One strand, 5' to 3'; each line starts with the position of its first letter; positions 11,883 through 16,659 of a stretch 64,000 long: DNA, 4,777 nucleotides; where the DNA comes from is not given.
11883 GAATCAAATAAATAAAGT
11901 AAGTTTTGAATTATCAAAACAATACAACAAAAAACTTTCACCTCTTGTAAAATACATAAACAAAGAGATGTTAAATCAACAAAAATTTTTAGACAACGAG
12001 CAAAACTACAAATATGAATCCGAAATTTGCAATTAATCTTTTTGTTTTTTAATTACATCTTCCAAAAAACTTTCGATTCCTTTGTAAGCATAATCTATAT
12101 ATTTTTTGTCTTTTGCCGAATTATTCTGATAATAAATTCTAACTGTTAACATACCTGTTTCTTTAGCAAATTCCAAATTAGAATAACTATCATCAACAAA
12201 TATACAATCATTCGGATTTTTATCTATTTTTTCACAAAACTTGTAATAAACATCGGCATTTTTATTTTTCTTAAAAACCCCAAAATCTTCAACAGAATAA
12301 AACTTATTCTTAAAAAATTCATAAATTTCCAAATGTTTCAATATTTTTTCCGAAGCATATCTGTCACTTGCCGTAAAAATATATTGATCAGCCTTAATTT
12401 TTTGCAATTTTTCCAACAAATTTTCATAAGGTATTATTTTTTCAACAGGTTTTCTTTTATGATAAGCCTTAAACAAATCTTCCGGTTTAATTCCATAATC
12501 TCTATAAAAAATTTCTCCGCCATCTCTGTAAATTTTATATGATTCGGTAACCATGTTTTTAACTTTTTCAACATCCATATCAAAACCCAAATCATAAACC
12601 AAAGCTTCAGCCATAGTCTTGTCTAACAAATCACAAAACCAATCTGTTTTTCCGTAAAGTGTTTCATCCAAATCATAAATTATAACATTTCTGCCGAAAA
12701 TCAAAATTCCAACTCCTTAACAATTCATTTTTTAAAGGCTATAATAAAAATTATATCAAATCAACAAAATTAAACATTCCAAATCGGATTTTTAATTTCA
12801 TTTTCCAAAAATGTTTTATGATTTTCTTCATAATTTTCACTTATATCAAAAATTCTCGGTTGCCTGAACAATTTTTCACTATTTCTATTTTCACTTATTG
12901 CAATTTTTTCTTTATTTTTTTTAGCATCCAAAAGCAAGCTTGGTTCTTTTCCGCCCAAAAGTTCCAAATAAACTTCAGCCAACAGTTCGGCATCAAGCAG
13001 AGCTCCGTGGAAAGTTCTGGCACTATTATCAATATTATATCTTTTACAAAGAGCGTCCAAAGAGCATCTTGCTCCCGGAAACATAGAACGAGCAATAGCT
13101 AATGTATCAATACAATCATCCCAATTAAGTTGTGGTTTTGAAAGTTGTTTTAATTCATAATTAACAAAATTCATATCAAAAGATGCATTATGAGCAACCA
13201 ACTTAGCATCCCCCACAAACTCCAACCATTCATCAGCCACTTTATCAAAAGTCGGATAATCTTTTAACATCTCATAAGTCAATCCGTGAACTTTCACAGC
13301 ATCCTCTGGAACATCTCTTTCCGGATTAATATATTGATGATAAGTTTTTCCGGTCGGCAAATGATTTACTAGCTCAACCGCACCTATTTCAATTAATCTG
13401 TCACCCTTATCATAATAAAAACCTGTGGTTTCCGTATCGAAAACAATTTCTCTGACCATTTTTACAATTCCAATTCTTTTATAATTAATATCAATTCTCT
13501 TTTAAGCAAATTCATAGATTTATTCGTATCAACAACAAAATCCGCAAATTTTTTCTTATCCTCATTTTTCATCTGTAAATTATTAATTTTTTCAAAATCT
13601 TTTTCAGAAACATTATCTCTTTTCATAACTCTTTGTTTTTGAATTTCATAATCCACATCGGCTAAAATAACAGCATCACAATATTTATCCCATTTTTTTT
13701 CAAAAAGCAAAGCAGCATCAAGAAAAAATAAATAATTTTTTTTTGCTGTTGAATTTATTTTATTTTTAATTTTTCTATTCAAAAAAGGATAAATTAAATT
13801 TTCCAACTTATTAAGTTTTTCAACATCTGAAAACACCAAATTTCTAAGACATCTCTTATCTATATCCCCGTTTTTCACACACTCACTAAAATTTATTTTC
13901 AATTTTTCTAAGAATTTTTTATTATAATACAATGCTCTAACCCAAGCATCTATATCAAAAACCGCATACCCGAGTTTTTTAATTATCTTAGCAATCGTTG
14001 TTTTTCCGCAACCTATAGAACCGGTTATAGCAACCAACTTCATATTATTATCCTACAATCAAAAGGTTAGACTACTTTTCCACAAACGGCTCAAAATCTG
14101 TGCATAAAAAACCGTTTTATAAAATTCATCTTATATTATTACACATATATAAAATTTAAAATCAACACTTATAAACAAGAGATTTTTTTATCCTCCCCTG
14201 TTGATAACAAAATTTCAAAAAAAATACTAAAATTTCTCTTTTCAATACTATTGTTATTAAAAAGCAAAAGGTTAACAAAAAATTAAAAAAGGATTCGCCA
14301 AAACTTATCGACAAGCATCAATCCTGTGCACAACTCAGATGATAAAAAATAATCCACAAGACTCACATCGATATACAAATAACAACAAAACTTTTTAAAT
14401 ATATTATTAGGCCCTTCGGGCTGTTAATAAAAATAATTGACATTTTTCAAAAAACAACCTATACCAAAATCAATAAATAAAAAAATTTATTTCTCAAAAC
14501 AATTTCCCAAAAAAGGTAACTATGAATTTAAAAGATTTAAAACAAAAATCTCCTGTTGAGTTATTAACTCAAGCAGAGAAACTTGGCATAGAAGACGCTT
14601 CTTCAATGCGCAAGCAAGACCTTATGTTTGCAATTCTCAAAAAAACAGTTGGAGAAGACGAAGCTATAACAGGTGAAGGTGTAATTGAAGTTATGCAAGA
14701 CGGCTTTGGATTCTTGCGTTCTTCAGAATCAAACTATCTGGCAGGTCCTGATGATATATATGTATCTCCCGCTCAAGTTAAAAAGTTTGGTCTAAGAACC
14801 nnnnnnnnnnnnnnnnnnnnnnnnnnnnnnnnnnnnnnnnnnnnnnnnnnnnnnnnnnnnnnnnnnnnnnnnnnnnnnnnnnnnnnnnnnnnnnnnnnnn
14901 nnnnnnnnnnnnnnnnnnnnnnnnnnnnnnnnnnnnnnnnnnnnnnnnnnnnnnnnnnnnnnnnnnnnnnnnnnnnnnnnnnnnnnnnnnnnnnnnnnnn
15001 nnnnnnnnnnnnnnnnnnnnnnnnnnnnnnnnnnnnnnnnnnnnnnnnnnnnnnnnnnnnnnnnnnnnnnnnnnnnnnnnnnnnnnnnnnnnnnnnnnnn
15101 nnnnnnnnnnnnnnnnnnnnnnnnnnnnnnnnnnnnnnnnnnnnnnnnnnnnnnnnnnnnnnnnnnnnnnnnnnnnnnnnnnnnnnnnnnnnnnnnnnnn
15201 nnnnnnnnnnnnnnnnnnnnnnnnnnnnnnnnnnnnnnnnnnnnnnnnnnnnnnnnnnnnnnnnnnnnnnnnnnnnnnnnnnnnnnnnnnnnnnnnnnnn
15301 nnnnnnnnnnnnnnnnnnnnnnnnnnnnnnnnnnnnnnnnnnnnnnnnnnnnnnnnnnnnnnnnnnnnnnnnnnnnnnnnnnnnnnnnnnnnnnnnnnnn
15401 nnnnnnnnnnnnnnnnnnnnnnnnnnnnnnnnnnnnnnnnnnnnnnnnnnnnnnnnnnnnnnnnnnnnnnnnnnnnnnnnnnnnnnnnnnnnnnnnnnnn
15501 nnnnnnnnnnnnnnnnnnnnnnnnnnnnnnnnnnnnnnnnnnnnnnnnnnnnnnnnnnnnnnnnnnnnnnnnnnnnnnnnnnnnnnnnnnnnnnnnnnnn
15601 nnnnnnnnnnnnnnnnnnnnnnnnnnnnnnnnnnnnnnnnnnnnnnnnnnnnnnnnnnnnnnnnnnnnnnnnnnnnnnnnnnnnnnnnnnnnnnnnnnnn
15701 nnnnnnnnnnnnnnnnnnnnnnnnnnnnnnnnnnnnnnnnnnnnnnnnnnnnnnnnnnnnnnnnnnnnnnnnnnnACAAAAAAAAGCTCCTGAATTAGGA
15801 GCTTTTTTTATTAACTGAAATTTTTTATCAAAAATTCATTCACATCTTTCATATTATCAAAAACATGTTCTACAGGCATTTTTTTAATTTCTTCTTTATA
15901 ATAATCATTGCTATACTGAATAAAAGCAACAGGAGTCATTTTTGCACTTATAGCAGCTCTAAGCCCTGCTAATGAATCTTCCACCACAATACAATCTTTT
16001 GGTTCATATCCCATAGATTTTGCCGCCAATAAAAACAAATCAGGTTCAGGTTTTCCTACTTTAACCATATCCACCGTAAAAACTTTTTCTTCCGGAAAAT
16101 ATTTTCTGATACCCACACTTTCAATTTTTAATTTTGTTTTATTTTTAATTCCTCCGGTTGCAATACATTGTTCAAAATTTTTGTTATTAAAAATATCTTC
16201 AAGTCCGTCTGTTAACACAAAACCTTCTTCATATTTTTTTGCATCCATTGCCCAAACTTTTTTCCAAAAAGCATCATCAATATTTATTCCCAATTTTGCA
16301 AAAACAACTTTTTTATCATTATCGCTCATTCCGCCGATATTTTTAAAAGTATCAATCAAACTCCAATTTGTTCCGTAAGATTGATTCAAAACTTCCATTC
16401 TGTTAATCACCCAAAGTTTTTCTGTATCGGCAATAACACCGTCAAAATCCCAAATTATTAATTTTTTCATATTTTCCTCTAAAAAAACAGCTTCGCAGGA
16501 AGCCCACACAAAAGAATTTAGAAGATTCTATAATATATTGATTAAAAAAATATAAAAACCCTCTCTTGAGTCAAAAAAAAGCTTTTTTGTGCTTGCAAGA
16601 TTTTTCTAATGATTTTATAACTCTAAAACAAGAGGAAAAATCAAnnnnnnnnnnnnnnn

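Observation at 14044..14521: Candidate oriC: DnaA-box cluster, CtrA-type motif and a strand switch between coaE and rho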

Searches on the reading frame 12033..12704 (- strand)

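Call 5: search_protein_families(library=ncbifam, proteins=[window:12033-12704:-])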
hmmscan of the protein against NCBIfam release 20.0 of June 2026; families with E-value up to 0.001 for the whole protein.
window:12033-12704:- (223 aa): 16 families
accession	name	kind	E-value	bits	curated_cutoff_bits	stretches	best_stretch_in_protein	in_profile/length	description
TIGR01993.1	Pyr-5-nucltdase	equivalog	2.6e-23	82.8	142.9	1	7-189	2-182/183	pyrimidine 5'-nucleotidase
TIGR02253.1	CTE7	subfamily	8.5e-11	42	169.75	1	7-212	4-216/221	TIGR02253 family HAD-type hydrolase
TIGR01428.1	HAD_type_II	equivalog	2.3e-07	31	125.4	1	86-195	86-195/197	haloacid dehalogenase type II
TIGR01509.1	HAD-SF-IA-v3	subfamily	2.6e-07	30.9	29.4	1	77-188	46-152/154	HAD-IA family hydrolase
NF046057.1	bifunc_MtlD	equivalog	1.4e-06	27.1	800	1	94-219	98-221/683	bifunctional mannitol-1-phosphate dehydrogenase/phosphatase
NF009695.0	PRK13222.1-2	equivalog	2.7e-06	27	225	1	73-199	76-202/226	phosphoglycolate phosphatase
TIGR02247.1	HAD-1A3-hyp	subfamily_domain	3.8e-06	26.8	125.4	1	150-196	155-201/211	epoxide hydrolase N-terminal domain-like phosphatase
TIGR01990.1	bPGM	equivalog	5e-06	26.6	189.4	1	94-190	95-186/187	beta-phosphoglucomutase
NF008087.0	PRK10826.1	equivalog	1.5e-05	24.7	191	1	110-203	114-203/222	hexitol phosphatase HxpB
TIGR02009.1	PGMB-YQAB-SF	subfamily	2.3e-05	24.7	153.35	1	77-190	78-186/186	beta-phosphoglucomutase family hydrolase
NF007854.0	PRK10563.1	equivalog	3.5e-05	23.6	211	1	100-186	97-181/221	6-phosphogluconate phosphatase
NF009804.0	PRK13288.1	equivalog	0.00014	21.4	218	1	76-206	67-199/215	pyrophosphatase PpaX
NF008000.0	PRK10725.1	equivalog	0.00042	20.5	215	1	109-190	107-185/188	fructose-1-phosphate/6-phosphogluconate phosphatase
TIGR01449.2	PGP_bact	equivalog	0.00051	19.6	180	1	87-211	81-207/213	phosphoglycolate phosphatase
NF006991.0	PRK09456.1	equivalog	0.00061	19.5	295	1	133-191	129-185/199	glucose-1-phosphatase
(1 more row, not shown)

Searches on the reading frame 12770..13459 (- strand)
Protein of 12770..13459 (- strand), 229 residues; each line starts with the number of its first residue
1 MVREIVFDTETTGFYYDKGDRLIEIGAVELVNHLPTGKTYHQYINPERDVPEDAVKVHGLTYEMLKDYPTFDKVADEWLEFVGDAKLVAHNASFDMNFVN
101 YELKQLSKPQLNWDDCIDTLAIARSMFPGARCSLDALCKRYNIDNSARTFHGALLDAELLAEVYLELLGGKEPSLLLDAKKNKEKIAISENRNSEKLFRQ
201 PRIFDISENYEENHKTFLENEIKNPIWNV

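Call 5: search_protein_families(library=ncbifam, proteins=[window:12770-13459:-])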
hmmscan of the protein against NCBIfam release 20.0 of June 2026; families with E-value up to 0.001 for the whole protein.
window:12770-13459:- (229 aa): 28 families (the best 25 are shown)
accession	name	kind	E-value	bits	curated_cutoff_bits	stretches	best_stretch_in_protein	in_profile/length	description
TIGR01406.1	dnaQ_proteo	equivalog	1.9e-83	279.6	222.7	1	3-228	1-230/231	DNA polymerase III subunit epsilon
NF004316.1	PRK05711.1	equivalog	3.9e-82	275.4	196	1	3-221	2-223/234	DNA polymerase III subunit epsilon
TIGR00573.1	dnaq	subfamily_domain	1.5e-56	191.3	71.5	1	2-189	7-195/217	exonuclease, DNA polymerase III, epsilon subunit family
NF005836.0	PRK07740.1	equivalog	6.9e-34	117.3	261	1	4-168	61-223/244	hypothetical protein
NF001688.0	PRK00448.1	equivalog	1e-32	112.8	873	1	5-169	426-586/1445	PolC-type DNA polymerase III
NF005906.0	PRK07883.1-4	equivalog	4.4e-32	111.2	495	1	5-168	9-168/563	DEDD exonuclease domain-containing protein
NF005981.0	PRK08074.1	equivalog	3.9e-31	107.9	789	1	3-169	4-167/931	ATP-dependent DNA helicase DinG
TIGR01405.1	polC_Gram_pos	equivalog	4.9e-31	107.3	1043.45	1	5-169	192-352/1211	DNA polymerase III subunit alpha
NF005289.0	PRK06807.1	equivalog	1.6e-30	106.5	335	1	5-169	11-170/313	3'-5' exonuclease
TIGR01407.1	dinG_rel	hypoth_equivalog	5.3e-25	87.8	547.7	1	5-167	3-161/889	putative DnaQ family exonuclease/DinG family helicase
NF004963.0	PRK06309.1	equivalog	5.8e-24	85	245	1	2-179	2-174/232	DNA polymerase III subunit epsilon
NF005905.0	PRK07883.1-3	equivalog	1.4e-22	80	508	1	5-168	27-188/581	DEDD exonuclease domain-containing protein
NF005907.0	PRK07883.1-5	equivalog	2.4e-22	79.1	454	1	5-167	31-191/584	DEDD exonuclease domain-containing protein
NF004719.0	PRK06063.1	equivalog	2.8e-22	79.1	389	1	6-168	20-177/331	DEDDh family exonuclease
NF004964.0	PRK06310.1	equivalog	1.9e-21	76.6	236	1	5-167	10-170/250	DNA polymerase III subunit epsilon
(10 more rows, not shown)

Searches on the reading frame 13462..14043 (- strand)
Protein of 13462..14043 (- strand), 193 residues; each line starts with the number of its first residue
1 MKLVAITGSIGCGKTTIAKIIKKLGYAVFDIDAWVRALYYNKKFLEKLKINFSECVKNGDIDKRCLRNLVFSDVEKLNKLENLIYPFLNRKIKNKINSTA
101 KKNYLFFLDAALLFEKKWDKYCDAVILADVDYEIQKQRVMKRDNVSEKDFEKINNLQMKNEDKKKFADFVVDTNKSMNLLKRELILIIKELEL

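Call 5: search_protein_families(library=ncbifam, proteins=[window:13462-14043:-])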
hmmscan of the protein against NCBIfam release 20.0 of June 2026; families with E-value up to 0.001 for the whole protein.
window:13462-14043:- (193 aa): 7 families
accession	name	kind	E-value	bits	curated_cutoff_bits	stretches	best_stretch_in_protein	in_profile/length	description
TIGR00152.1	TIGR00152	equivalog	1.3e-40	139.3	65.55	1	3-184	1-186/188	dephospho-CoA kinase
NF002879.0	PRK03333.1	equivalog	1.9e-18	66.7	215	1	3-182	3-184/395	dephospho-CoA kinase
NF004018.0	PRK05480.1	equivalog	1.4e-07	31.2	180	1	3-178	8-182/210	uridine kinase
TIGR00235.1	udk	equivalog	4.1e-07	29.8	220.3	1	3-176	8-180/207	uridine kinase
NF003012.0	PRK03839.1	equivalog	1.5e-06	28.3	152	1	3-58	2-58/180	putative kinase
TIGR02173.1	cyt_kin_arch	equivalog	1.6e-05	25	102.1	0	3-42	2-41/169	(d)CMP kinase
NF040667.1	hom_kin_desulfo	exception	0.00052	19.9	197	0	4-40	3-40/163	homoserine kinase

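Call 35: find_related_loci(query=window:13462-14043:-, collection=genome_contigs, flank=3000)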
Query window:13462-14043:- (193 aa) in genome_contigs; peptide patterns used: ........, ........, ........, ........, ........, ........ (x = any residue, [..] = any of these).
506 stretches matched a pattern; 17 encode a relative of the query (tblastn E <= 1e-3); 17 distinct loci.
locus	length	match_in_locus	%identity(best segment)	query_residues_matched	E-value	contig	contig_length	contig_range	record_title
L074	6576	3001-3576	70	1-192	2e-84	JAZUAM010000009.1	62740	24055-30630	MAG: Alphaproteobacteria bacterium isolate T1900045320_YK20190009.MAGScoT_cleanbin_000005 SGB_6346_k141_2269471, whole g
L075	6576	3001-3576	69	1-192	9e-84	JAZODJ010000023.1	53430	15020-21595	MAG: Alphaproteobacteria bacterium isolate T1900044752_TS20190418.MAGScoT_cleanbin_000002 SGB_2243_k141_2883649, whole g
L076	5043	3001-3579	68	1-193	8e-81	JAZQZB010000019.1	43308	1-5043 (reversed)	MAG: Alphaproteobacteria bacterium isolate T1900045158_TC20190152.MAGScoT_cleanbin_000010 SGB_5000_k141_1610984, whole g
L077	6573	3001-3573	64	1-191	2e-78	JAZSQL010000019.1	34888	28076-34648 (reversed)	MAG: Alphaproteobacteria bacterium isolate T1900044543_TS20190009.MAGScoT_cleanbin_000006 SGB_90_k141_2760750, whole gen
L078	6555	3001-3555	57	1-185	1e-66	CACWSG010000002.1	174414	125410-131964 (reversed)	MAG: uncultured proteobacterium isolate RUG10873 genome assembly, contig: RUG10873_asm_2, whole genome shotgun sequence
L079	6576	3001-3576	55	1-192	5e-66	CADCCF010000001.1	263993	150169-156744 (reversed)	MAG: uncultured proteobacterium isolate RUG14511 genome assembly, contig: RUG14511_asm_1, whole genome shotgun sequence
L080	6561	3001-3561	34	3-191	1e-32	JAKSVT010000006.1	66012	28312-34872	MAG: Alphaproteobacteria bacterium isolate Horse_feces366 MAG366_6, whole genome shotgun sequence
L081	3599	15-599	34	1-192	7e-31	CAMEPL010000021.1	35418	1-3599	MAG: uncultured Clostridium sp. isolate SRR11489768_bin.1_metaWRAP_v1.3_MAG genome assembly, contig: ERZ11466775.80, who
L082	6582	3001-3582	33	4-192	3e-25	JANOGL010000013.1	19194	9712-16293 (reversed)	MAG: Acidobacteriota bacterium isolate SOY_64_metabat_19 SOY_64_k141_3765173, whole genome shotgun sequence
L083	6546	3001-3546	35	1-178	6e-25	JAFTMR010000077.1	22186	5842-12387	MAG: Phascolarctobacterium sp. isolate RGIG3958 Roe_deer_Cecum-3__c405049, whole genome shotgun sequence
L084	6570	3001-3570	34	1-190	8e-25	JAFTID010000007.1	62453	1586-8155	MAG: Phascolarctobacterium sp. isolate RGIG3840 Roe_deer_Cecum-1__c2016, whole genome shotgun sequence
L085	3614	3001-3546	34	1-178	1e-24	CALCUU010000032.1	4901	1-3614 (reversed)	MAG TPA_asm: uncultured Phascolarctobacterium sp. isolate SRR6425771_bin.71_CONCOCT_v1.1_MAG genome assembly, contig: ER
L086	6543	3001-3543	34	1-177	3e-22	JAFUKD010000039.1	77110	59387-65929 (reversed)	MAG: Phascolarctobacterium sp. isolate RGIG4568 Roe_deer_Rectum-2__c673120, whole genome shotgun sequence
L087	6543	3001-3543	34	1-177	3e-21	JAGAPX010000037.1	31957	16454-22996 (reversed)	MAG: Phascolarctobacterium sp. isolate RGIG8666 Water_deer_Colon-1__c259758, whole genome shotgun sequence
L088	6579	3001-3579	35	1-192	2e-21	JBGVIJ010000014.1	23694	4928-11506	MAG: Phascolarctobacterium sp. isolate fecal_MAG_322 fecal_MAG_322_contig_0014, whole genome shotgun sequence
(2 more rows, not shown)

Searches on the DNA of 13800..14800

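Call 65: search_rna_families(source=window, start=13800, end=14800, threshold=evalue, max_evalue=1)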
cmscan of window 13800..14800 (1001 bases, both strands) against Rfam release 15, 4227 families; matches with E-value up to 1: 0.
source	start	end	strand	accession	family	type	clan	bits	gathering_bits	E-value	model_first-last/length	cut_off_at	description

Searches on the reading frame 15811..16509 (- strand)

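Call 5: search_protein_families(library=ncbifam, proteins=[window:15811-16509:-])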
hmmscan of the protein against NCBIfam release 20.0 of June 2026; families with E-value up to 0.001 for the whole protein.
window:15811-16509:- (232 aa): 25 families
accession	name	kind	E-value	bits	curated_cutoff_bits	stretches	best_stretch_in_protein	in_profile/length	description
TIGR02009.1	PGMB-YQAB-SF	subfamily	1.4e-21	77.5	153.35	1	18-194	4-184/186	beta-phosphoglucomutase family hydrolase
NF007854.0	PRK10563.1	equivalog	2.7e-18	66.5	211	1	16-225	5-210/221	6-phosphogluconate phosphatase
TIGR01990.1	bPGM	equivalog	8.4e-18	65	189.4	1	17-195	3-185/187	beta-phosphoglucomutase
NF008087.0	PRK10826.1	equivalog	1.1e-15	57.8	191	1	16-195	8-190/222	hexitol phosphatase HxpB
TIGR01509.1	HAD-SF-IA-v3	subfamily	1.1e-14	54.9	29.4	1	144-193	103-151/154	HAD-IA family hydrolase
NF008000.0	PRK10725.1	equivalog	2e-14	54.2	215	1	116-194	107-183/188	fructose-1-phosphate/6-phosphogluconate phosphatase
NF046057.1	bifunc_MtlD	equivalog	1.2e-13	50.3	800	1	18-227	10-219/683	bifunctional mannitol-1-phosphate dehydrogenase/phosphatase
NF053653.1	InDiPhoBT2121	equivalog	4e-13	49.4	245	1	16-223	2-211/216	inorganic diphosphatase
NF008610.0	PRK11587.1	equivalog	4e-13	49.2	282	1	139-204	123-188/219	sugar phosphatase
TIGR02253.1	CTE7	subfamily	2.6e-12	47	169.75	1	112-212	111-208/221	TIGR02253 family HAD-type hydrolase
NF009804.0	PRK13288.1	equivalog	2.6e-09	36.9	218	1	16-225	4-208/215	pyrophosphatase PpaX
NF009695.0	PRK13222.1-2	equivalog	1.2e-08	34.7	225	1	100-228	100-223/226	phosphoglycolate phosphatase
TIGR01454.1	AHBA_synth_RP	hypoth_equivalog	1.6e-07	31.2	246.65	1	108-197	88-175/205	AHBA synthesis associated protein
NF009694.0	PRK13222.1-1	equivalog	2.7e-07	30.2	415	1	128-223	144-235/252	phosphoglycolate phosphatase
TIGR01422.2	phosphonatase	equivalog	3.5e-07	29.8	220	1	140-221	142-226/251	phosphonoacetaldehyde hydrolase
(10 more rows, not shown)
